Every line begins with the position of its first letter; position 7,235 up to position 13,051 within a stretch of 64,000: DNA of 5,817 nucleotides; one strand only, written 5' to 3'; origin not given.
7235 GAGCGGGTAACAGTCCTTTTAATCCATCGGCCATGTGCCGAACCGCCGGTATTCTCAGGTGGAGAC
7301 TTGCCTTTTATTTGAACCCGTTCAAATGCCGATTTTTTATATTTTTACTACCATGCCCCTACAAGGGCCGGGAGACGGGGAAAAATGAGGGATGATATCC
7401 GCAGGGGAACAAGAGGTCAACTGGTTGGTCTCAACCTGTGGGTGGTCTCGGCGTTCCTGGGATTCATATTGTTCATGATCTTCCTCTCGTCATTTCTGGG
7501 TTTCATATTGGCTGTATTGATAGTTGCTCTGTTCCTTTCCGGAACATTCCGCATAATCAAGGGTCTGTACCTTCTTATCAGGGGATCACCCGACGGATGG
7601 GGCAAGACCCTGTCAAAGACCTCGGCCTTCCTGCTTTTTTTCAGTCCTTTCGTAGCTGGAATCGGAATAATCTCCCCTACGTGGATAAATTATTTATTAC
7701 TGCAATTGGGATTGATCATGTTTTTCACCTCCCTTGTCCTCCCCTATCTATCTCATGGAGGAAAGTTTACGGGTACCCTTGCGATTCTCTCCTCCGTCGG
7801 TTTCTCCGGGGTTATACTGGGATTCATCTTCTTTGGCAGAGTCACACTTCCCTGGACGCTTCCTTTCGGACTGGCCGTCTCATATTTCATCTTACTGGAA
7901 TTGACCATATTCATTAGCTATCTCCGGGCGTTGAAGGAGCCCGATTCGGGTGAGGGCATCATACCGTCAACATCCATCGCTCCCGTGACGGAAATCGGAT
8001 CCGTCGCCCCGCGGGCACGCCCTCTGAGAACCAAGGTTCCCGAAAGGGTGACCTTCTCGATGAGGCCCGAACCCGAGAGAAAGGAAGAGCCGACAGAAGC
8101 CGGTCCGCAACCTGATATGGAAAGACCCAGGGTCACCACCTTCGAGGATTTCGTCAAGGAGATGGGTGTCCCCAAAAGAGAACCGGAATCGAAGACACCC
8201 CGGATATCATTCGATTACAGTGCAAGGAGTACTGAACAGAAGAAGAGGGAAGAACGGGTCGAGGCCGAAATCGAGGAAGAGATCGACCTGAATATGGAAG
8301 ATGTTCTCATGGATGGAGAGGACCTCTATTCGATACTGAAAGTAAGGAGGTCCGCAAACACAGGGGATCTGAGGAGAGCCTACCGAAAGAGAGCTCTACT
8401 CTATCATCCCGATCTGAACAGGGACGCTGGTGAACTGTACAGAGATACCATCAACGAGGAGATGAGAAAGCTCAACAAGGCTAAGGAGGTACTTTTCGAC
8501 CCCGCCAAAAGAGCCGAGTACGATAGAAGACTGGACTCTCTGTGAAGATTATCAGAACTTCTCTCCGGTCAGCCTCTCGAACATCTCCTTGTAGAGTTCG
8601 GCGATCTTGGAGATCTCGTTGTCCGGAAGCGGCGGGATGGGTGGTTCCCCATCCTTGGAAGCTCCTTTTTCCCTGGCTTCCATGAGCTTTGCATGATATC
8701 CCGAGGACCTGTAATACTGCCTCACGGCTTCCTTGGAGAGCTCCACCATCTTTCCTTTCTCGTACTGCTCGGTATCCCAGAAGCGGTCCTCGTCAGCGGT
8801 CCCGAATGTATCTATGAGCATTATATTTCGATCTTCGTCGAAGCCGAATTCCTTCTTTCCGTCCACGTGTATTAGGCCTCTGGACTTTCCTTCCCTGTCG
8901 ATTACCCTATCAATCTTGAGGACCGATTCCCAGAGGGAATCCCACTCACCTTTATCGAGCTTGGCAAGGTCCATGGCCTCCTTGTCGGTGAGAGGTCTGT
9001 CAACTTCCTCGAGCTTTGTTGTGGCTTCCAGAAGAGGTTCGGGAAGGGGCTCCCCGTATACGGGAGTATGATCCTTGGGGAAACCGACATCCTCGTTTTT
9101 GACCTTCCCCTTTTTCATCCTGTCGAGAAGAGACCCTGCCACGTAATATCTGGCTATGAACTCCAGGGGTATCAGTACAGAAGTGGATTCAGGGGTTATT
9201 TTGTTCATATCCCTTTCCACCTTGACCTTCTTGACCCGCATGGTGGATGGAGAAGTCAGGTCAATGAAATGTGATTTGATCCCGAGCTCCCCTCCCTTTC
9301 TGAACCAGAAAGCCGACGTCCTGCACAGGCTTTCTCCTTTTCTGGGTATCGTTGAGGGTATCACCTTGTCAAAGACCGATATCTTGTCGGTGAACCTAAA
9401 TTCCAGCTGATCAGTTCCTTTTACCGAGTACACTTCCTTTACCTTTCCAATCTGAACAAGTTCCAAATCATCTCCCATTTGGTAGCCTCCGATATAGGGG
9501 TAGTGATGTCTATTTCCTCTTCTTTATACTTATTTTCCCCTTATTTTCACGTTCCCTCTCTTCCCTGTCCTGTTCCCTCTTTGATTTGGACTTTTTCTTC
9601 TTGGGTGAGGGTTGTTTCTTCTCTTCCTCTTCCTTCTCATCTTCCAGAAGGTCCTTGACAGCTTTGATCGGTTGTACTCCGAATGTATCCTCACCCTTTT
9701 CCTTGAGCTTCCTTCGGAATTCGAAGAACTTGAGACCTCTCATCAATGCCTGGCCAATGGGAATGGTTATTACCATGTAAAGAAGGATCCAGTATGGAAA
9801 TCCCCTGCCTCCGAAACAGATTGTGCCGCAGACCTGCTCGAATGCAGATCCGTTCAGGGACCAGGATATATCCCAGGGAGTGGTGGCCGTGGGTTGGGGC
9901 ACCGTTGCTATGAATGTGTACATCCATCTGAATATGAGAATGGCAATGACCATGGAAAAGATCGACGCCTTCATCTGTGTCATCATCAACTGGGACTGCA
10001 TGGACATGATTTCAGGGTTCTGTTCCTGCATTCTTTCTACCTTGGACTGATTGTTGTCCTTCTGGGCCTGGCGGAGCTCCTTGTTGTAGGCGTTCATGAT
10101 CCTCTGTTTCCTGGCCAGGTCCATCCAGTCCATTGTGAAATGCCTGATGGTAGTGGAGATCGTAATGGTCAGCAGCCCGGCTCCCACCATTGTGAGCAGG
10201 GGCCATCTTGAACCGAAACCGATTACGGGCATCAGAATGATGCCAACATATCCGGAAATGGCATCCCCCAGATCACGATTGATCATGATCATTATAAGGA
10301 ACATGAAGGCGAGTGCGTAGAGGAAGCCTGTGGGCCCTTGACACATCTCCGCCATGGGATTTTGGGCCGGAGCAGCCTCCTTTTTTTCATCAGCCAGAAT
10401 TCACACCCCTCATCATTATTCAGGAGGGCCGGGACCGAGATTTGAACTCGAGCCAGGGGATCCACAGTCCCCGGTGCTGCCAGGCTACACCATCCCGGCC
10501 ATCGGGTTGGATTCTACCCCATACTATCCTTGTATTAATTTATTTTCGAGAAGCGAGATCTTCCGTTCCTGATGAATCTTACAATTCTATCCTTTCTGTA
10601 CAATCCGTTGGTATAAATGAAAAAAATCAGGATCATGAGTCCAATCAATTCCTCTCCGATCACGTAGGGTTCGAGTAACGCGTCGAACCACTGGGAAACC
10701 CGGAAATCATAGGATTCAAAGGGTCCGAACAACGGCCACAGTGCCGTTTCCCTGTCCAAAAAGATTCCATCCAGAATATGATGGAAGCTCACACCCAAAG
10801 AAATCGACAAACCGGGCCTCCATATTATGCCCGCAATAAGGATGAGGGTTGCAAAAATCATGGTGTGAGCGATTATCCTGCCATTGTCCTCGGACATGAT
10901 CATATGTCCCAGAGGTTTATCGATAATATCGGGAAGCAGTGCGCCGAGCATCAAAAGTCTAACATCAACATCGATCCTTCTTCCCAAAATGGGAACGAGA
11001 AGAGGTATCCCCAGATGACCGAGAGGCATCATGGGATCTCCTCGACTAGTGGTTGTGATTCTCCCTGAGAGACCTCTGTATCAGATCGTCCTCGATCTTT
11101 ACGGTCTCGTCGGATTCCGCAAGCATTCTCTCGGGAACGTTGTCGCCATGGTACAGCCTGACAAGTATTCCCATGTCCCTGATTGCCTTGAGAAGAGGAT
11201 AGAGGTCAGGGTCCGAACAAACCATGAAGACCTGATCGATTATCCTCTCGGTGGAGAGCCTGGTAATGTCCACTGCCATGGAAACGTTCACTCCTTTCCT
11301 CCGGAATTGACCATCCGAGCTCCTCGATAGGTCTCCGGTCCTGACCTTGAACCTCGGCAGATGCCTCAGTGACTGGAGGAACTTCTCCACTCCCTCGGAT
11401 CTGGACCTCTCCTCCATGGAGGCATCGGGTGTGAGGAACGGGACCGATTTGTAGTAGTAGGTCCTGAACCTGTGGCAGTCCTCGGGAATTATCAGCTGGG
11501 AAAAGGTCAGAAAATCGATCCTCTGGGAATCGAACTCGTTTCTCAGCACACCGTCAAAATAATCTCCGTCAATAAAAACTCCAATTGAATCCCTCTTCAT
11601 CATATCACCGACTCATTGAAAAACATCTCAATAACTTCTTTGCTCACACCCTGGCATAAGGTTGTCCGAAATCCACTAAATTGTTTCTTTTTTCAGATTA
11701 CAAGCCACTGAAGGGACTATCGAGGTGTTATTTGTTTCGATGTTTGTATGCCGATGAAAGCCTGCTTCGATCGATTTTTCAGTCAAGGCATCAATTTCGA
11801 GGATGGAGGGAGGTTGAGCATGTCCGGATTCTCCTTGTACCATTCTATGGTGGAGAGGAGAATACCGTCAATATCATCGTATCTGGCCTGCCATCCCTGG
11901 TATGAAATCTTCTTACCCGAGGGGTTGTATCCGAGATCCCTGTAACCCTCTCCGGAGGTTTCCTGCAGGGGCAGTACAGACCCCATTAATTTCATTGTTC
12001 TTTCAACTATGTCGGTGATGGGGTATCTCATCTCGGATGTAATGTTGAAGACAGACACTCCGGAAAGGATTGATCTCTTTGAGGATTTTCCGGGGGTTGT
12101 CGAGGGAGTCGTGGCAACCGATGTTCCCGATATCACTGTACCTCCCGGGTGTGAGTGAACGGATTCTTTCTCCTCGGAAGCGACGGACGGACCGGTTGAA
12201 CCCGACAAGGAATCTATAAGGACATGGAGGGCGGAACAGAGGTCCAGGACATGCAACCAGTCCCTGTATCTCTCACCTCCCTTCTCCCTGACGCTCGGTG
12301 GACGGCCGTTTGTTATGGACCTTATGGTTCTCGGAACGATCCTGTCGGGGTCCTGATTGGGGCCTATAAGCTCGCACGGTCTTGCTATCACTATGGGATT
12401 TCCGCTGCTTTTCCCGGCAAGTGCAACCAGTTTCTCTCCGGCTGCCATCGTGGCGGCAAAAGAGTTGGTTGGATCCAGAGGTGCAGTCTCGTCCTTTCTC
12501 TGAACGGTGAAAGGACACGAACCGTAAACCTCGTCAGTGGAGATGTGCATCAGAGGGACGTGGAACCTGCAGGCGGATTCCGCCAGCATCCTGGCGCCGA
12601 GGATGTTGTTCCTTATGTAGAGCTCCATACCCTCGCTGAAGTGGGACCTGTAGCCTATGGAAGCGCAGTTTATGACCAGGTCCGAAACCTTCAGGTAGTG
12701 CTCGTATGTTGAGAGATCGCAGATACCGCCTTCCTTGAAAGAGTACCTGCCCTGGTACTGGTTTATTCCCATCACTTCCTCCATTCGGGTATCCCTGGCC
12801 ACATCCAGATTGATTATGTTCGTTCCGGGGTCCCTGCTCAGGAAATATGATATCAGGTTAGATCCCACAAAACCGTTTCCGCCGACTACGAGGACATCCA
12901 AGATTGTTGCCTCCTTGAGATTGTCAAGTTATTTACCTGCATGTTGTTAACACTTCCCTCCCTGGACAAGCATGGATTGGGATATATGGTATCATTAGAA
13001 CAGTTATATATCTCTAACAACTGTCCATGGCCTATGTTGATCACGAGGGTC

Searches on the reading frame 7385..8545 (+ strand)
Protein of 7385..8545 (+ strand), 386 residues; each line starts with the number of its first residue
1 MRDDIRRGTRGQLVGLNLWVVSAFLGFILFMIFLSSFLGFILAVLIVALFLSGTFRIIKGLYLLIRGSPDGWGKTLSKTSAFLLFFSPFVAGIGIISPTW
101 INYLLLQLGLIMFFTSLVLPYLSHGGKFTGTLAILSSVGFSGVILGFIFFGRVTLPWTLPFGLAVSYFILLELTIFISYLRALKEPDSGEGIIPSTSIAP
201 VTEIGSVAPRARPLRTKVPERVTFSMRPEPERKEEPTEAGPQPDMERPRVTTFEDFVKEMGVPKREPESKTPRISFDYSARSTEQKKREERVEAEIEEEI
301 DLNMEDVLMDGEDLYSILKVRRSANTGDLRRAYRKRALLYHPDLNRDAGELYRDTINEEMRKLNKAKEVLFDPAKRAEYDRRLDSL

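Call 52: search_protein_families(library=ncbifam, proteins=[window:7385-8545:+], max_evalue=0.00001)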
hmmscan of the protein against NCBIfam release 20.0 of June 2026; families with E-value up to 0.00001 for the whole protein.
window:7385-8545:+ (386 aa): 12 families
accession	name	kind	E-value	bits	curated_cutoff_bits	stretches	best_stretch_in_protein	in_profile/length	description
TIGR02349.1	DnaJ_bact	equivalog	8.6e-16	58.3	377.2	1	313-381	1-64/354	molecular chaperone DnaJ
NF008035.0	PRK10767.1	subfamily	7.8e-13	48.2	338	1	310-381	2-68/374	molecular chaperone DnaJ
NF037946.1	terminal_TopJ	equivalog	1.7e-12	46.7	300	1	312-381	5-68/810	terminal organelle assembly protein TopJ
NF010885.0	PRK14292.1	equivalog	2.5e-11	43.2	585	1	313-381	3-65/371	chaperone protein DnaJ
NF010894.0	PRK14301.1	equivalog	9.4e-11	41.3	548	1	311-381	3-68/373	chaperone protein DnaJ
TIGR03835.1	termin_org_DnaJ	equivalog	3.1e-10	39.1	512.25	1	313-381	3-65/871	terminal organelle assembly protein TopJ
NF010874.0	PRK14281.1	equivalog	4.8e-10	39.1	619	1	312-381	3-67/397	chaperone protein DnaJ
NF010871.0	PRK14278.1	equivalog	4.8e-10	38.8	502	1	312-380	3-65/378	molecular chaperone DnaJ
NF010892.0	PRK14299.1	equivalog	1.3e-09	37.8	392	1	312-381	4-67/291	chaperone protein DnaJ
NF010872.0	PRK14279.1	equivalog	1.3e-07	31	556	1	312-381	9-73/394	molecular chaperone DnaJ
NF050028.1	CldAdptActJ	equivalog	3.2e-07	30.7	150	1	315-379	5-69/93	cold adaptation protein ActJcold adaptation protein ActJ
NF007618.0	PRK10266.1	equivalog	5.3e-07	29.4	403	1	309-381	1-67/306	curved DNA-binding protein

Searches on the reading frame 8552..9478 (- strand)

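Call 52: search_protein_families(library=ncbifam, proteins=[window:8552-9478:-], max_evalue=0.00001)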
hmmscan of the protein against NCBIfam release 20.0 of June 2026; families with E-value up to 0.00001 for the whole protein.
window:8552-9478:- (308 aa): 7 families
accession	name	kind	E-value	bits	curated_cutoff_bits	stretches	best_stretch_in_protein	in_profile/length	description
NF010564.0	PRK13959.1-1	subfamily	7.3e-127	422.5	459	1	6-308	2-294/294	phosphoribosylaminoimidazolesuccinocarboxamide synthase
TIGR00081.1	purC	equivalog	6.5e-54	183.2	189.9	1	9-263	9-244/279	phosphoribosylaminoimidazolesuccinocarboxamide synthase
NF009251.0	PRK12607.1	equivalog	1.7e-40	138.8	371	1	7-308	18-292/315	phosphoribosylaminoimidazolesuccinocarboxamide synthase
NF010568.0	PRK13961.1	equivalog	5.1e-39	134.3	251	1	4-307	12-295/297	phosphoribosylaminoimidazolesuccinocarboxamide synthase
NF010566.0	PRK13959.1-4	equivalog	3.1e-28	98.9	546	2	100-259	119-265/339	phosphoribosylaminoimidazolesuccinocarboxamide synthase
NF010567.0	PRK13960.1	equivalog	1.5e-17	63.5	581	1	29-307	60-344/367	phosphoribosylaminoimidazolesuccinocarboxamide synthase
TIGR02735.1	purC_vibrio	equivalog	5.3e-15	55.1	394.2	1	30-307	60-343/365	phosphoribosylaminoimidazolesuccinocarboxamide synthase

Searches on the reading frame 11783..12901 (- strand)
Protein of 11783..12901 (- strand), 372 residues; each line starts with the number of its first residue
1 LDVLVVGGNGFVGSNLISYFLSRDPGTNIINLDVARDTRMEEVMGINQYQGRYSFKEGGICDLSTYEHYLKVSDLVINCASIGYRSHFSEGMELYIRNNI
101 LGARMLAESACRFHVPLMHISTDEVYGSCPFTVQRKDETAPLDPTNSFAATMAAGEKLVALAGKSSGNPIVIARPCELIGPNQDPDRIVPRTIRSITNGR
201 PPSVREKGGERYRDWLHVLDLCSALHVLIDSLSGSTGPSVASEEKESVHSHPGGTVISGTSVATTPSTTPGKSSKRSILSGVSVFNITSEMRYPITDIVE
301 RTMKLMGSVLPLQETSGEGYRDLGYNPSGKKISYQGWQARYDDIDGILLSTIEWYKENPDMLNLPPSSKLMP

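Call 52: search_protein_families(library=ncbifam, proteins=[window:11783-12901:-], max_evalue=0.00001)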
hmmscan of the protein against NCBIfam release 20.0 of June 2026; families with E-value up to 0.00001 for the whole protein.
window:11783-12901:- (372 aa): 12 families
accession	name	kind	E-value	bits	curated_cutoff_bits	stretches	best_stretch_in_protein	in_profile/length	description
TIGR01181.1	dTDP_gluc_dehyt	equivalog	4.2e-45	154.2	365.1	1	3-231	2-233/321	dTDP-glucose 4,6-dehydratase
NF007490.0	PRK10084.1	subfamily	4.5e-22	78.5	649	1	1-235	1-254/361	dTDP-glucose 4,6-dehydratase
NF007582.0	PRK10217.1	equivalog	5.2e-20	71.8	698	1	3-229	4-240/355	dTDP-glucose 4,6-dehydratase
TIGR04180.1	EDH_00030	hypoth_equivalog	7e-17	61.4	475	1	3-231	1-227/297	NAD-dependent 4,6-dehydratase LegB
TIGR01179.1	galE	equivalog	1.3e-14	53.8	262.3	1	3-175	2-173/332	UDP-glucose 4-epimerase GalE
TIGR02197.1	heptose_epim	equivalog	8.4e-08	31.7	274.6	1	3-149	1-139/316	ADP-glyceromanno-heptose 6-epimerase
TIGR01214.1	rmlD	equivalog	1.9e-07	30.5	224.05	1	3-164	2-140/285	dTDP-4-dehydrorhamnose reductase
NF042422.1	oxyalk_red_OleD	equivalog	2.1e-07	30.6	580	1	1-202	1-190/329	2-alkyl-3-oxoalkanoate reductase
TIGR02622.1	CDP_4_6_dhtase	equivalog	4.9e-07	29.2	278.45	1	3-228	7-240/352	CDP-glucose 4,6-dehydratase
NF008872.0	PRK11908.1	equivalog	9.8e-07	28.1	294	1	2-233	3-241/349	bifunctional UDP-4-keto-pentose/UDP-xylose synthase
TIGR01746.1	Thioester-redct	subfamily_domain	2.2e-06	27.2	213.35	0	97-181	110-198/371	thioester reductase domain-containing protein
NF043036.1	ErythonDh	equivalog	4.8e-06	26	325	1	1-160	1-161/321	D-erythronate dehydrogenase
